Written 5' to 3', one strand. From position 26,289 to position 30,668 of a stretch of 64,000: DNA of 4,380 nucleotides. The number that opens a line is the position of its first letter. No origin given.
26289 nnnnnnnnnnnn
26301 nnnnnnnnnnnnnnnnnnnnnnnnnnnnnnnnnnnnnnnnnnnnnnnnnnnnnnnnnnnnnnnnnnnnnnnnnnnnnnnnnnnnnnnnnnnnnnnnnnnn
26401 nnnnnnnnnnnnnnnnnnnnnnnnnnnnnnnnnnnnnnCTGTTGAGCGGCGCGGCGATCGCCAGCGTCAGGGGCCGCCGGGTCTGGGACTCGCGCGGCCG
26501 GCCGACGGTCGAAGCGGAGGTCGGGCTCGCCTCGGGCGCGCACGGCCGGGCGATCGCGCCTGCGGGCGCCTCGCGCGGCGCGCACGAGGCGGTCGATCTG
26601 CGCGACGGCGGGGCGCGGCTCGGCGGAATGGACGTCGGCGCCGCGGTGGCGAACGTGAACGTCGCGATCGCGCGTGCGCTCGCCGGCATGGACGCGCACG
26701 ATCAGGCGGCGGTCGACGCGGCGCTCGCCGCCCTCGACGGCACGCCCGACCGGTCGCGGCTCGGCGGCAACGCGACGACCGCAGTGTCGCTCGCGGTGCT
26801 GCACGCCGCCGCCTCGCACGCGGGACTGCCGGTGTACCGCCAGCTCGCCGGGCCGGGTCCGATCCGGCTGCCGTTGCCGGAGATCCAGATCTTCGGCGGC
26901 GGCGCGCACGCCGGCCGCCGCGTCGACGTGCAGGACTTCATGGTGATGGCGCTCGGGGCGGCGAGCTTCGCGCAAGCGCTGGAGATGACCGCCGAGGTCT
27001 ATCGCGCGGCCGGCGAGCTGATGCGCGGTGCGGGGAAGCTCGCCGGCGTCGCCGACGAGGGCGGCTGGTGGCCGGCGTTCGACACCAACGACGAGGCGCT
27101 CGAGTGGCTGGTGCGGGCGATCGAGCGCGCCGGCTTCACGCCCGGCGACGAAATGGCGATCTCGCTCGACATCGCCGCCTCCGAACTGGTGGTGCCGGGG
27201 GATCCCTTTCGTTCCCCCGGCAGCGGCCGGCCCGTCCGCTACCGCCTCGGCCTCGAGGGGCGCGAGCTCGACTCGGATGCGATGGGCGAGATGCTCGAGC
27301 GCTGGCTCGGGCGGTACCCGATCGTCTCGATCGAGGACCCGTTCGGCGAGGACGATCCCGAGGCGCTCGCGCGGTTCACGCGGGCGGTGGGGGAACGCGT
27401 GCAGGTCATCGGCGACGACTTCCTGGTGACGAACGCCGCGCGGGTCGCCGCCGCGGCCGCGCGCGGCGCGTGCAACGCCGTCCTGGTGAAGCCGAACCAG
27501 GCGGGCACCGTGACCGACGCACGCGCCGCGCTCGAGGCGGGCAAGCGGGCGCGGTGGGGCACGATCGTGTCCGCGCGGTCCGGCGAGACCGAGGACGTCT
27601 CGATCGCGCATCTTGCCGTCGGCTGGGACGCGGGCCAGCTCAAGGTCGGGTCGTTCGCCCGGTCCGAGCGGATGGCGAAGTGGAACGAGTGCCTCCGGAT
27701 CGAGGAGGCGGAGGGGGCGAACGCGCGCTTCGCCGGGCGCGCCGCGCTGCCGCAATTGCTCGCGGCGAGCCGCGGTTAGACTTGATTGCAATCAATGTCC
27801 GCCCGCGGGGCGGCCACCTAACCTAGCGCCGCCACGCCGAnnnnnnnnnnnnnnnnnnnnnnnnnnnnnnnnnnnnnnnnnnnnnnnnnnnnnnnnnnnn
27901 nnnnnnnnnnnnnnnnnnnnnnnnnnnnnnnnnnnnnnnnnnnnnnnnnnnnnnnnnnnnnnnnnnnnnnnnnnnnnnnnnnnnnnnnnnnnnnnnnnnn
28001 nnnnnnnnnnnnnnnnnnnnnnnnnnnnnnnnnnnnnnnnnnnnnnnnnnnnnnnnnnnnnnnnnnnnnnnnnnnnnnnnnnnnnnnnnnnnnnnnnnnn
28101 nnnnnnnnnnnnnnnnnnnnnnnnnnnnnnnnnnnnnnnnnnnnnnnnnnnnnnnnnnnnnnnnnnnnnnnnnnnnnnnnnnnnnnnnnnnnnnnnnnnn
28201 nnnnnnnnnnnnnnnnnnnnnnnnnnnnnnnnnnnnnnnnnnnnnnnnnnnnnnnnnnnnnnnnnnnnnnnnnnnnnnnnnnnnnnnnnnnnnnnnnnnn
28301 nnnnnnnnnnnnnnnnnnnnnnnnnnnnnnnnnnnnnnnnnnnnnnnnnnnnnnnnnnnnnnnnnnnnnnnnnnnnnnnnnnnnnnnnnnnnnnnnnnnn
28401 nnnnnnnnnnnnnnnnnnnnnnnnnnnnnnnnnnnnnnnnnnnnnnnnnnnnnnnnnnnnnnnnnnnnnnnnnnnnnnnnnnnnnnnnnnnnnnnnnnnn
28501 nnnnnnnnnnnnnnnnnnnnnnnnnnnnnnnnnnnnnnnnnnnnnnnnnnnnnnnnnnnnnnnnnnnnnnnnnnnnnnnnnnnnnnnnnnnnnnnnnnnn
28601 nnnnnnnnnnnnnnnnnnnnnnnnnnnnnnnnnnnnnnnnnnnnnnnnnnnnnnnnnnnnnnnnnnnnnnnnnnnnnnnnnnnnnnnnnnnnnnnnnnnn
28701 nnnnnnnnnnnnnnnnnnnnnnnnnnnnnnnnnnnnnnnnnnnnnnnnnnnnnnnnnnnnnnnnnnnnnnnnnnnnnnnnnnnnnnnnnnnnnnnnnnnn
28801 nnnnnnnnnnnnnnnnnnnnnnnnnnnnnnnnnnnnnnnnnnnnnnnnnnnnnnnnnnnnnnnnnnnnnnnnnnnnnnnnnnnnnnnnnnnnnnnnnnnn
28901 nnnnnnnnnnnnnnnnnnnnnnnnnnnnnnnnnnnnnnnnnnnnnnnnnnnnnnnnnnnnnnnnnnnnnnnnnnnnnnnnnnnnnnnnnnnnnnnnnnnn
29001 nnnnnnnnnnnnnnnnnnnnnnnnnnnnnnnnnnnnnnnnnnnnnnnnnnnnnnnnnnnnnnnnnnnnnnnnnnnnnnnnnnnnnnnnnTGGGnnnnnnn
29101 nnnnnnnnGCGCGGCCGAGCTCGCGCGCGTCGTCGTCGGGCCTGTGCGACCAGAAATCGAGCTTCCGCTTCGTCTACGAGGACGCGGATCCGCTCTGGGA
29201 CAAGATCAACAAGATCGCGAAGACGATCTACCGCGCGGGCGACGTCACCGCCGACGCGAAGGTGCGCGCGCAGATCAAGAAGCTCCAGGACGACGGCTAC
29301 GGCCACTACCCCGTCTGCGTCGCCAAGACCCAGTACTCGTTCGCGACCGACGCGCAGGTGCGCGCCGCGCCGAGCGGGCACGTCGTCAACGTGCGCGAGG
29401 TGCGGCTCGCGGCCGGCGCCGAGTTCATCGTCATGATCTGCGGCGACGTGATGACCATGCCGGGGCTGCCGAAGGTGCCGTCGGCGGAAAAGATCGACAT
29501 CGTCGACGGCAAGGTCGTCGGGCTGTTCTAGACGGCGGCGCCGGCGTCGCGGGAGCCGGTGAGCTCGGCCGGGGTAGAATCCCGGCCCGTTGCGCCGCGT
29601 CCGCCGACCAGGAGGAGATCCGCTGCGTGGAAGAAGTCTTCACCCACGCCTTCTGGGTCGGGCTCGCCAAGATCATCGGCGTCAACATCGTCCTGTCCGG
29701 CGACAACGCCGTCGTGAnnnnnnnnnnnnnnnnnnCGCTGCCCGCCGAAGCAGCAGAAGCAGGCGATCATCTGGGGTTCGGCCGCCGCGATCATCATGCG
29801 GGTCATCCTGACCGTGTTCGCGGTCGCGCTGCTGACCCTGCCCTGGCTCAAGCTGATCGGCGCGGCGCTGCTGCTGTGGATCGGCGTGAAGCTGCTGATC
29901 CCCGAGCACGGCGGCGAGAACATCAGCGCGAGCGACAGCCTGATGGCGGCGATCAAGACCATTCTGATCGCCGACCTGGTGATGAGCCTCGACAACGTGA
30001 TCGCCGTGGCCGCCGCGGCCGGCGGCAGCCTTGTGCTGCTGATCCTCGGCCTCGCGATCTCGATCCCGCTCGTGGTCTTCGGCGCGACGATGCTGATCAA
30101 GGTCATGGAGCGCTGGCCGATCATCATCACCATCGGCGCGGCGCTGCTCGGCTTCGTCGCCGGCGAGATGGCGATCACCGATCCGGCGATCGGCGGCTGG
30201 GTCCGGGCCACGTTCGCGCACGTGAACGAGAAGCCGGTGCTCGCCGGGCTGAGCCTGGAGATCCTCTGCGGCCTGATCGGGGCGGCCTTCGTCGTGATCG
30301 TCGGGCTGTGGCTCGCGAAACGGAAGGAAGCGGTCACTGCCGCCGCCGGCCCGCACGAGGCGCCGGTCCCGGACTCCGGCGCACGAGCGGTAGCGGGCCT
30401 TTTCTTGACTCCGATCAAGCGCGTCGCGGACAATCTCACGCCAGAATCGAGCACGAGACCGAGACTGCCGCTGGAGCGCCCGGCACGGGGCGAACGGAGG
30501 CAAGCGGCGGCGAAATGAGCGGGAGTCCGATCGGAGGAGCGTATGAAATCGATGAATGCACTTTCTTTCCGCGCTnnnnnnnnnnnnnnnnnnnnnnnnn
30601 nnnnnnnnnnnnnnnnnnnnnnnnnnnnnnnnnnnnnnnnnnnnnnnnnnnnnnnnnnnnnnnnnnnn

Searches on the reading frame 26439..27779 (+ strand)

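Call 10: search_protein_families(library=pfam, proteins=[window:26439-27779:+], max_evalue=0.001)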
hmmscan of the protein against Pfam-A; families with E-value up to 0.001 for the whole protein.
window:26439-27779:+ (446 aa): 3 families
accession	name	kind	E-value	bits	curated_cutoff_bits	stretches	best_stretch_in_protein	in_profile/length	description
PF00113.28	Enolase_C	-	3.1e-84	283.2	21.5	1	143-436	3-292/296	Enolase, C-terminal TIM barrel domain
PF03952.21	Enolase_N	-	4.5e-44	150.2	35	1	7-136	1-131/131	Enolase, N-terminal domain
PF13378.12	MR_MLE_C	-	6.5e-06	26.5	29.4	1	288-379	65-154/219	Enolase C-terminal domain-like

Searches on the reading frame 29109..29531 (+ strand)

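Call 10: search_protein_families(library=pfam, proteins=[window:29109-29531:+], max_evalue=0.001)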
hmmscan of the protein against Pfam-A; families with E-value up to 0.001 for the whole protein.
window:29109-29531:+ (140 aa): 1 family
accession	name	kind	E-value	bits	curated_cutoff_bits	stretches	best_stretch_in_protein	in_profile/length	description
PF01268.25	FTHFS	-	9.4e-46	156.6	27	1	12-140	426-556/556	Formate--tetrahydrofolate ligase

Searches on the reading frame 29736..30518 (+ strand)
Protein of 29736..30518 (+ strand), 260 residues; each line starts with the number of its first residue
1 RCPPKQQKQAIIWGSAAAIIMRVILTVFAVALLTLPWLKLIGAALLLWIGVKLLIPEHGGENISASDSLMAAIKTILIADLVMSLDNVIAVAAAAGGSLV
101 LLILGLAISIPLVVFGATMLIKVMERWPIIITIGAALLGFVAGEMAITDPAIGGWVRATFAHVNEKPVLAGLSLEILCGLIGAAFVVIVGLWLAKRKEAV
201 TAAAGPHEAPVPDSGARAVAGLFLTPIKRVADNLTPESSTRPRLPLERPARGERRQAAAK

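Call 10: search_protein_families(library=pfam, proteins=[window:29736-30518:+], max_evalue=0.001)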
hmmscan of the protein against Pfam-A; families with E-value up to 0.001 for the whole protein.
window:29736-30518:+ (260 aa): 1 family
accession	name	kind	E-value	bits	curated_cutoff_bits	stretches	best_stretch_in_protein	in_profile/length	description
PF03741.22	TerC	-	4.2e-38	131.3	27.8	1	3-148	26-177/178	Integral membrane protein TerC family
